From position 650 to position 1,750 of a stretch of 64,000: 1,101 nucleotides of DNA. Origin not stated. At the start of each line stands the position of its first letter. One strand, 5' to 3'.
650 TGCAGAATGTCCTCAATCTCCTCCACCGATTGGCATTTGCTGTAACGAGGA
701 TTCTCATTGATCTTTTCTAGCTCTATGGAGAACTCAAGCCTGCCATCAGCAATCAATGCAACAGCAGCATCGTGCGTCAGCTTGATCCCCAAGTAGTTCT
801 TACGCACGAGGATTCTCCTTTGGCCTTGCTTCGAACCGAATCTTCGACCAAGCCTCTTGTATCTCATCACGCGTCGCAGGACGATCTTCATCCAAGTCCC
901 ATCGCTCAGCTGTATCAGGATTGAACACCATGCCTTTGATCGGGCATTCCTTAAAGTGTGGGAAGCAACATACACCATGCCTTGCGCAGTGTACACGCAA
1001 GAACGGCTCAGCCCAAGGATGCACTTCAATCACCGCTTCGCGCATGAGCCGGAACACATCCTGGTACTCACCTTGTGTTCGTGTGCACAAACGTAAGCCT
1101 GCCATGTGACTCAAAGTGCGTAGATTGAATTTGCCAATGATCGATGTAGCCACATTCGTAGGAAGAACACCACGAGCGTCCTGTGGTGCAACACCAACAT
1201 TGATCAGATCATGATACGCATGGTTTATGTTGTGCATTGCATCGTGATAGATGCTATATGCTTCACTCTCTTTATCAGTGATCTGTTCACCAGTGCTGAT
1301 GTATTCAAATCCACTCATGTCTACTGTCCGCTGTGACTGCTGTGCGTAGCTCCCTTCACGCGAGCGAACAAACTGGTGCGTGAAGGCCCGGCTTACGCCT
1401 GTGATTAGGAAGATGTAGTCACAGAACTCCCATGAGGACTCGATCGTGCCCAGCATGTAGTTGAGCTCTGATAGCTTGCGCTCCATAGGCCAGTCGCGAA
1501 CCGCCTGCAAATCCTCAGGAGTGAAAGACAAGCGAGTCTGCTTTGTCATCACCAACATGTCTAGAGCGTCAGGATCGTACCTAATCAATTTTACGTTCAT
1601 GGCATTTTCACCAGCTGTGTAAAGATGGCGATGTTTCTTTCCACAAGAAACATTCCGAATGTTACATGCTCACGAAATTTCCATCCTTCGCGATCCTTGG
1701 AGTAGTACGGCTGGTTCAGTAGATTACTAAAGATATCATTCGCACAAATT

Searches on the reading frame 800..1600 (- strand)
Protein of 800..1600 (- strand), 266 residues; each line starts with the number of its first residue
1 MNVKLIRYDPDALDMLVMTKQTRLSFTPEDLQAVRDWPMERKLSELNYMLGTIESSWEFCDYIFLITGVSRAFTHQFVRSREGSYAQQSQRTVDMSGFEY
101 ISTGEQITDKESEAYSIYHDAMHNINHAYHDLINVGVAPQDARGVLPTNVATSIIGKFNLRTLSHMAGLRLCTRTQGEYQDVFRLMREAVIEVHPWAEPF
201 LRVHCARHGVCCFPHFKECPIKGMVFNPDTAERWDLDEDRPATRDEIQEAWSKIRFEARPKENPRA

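Call 75: search_protein_families(library=pfam, proteins=[window:800-1600:-], max_evalue=0.001)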
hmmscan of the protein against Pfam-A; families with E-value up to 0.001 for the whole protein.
window:800-1600:- (266 aa): 1 family
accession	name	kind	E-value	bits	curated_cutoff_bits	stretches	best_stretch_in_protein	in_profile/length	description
PF02511.20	Thy1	-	4.8e-36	124.8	24.8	1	5-196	2-191/191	Thymidylate synthase complementing protein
